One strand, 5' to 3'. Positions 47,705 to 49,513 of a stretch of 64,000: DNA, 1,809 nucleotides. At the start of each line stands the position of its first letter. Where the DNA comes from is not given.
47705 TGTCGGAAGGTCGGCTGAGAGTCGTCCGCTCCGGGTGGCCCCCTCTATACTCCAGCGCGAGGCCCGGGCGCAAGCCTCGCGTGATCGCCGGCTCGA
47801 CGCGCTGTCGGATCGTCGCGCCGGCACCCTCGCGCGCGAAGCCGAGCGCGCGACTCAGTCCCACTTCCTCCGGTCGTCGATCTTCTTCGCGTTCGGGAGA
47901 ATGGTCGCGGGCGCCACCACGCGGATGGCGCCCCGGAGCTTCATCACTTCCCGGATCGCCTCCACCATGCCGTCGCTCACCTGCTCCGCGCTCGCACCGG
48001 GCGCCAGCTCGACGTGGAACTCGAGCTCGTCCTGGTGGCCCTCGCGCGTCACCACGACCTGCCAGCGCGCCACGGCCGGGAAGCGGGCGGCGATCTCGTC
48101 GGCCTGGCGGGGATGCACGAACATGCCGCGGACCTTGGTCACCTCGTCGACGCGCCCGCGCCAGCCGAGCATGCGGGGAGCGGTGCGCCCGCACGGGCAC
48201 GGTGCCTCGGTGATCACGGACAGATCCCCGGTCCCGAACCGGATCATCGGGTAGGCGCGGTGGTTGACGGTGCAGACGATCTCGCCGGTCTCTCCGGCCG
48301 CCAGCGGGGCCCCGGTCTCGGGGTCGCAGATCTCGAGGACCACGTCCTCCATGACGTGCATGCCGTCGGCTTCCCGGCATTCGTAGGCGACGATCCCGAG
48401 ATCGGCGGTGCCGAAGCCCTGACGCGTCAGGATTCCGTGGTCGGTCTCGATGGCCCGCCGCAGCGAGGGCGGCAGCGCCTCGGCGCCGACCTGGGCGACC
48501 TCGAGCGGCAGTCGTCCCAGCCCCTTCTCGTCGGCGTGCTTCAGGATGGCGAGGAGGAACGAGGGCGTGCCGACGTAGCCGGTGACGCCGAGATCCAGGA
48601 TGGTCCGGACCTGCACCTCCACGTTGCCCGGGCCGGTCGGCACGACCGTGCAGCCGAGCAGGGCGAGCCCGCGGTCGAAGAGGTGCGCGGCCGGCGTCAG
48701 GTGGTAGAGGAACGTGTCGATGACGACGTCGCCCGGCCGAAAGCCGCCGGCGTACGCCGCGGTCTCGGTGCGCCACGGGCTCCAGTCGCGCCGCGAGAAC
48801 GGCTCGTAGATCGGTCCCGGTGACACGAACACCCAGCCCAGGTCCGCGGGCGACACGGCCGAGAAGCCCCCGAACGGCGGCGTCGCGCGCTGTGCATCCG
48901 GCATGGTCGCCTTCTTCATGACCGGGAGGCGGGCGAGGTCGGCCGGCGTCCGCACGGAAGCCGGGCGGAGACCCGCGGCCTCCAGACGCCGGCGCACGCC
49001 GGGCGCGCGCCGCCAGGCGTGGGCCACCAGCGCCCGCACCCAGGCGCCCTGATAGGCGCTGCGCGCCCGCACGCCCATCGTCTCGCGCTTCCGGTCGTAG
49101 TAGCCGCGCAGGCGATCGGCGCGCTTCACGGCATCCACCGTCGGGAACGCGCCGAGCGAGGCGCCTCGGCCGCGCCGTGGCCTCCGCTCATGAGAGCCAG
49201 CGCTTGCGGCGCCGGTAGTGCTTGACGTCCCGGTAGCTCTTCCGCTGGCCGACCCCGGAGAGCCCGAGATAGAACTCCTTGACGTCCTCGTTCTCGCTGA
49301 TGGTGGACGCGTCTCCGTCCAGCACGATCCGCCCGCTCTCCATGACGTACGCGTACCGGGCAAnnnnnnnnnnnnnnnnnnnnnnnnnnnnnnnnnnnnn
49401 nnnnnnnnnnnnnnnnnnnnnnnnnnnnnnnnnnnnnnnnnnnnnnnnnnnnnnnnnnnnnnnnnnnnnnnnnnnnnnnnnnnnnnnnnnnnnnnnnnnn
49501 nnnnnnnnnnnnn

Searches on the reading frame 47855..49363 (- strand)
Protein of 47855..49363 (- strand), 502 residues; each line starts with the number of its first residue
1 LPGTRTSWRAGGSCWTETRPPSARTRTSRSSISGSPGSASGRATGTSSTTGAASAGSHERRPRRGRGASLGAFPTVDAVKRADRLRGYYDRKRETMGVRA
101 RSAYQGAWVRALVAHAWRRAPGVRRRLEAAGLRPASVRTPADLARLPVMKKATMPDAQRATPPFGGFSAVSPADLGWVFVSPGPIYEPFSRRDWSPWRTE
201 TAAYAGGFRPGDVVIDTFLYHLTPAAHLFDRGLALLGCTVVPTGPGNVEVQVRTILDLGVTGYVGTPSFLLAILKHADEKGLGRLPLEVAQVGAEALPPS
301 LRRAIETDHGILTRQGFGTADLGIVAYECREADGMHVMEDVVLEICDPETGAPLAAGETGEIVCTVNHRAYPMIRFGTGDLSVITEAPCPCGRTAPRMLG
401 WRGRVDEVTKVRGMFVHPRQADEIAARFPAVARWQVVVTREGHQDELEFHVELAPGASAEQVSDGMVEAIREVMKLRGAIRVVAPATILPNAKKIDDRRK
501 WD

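Call 49: search_protein_families(library=pfam, proteins=[window:47855-49363:-], max_evalue=0.0001)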
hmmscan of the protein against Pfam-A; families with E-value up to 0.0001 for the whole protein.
window:47855-49363:- (502 aa): 2 families
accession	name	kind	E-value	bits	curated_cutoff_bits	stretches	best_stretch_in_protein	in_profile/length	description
PF00501.34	AMP-binding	-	4.1e-11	42.7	29.9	1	220-364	209-374/384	AMP-binding enzyme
PF14535.12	AMP-binding_C_2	-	2.7e-07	31.2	25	1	413-494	1-88/96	AMP-binding enzyme C-terminal domain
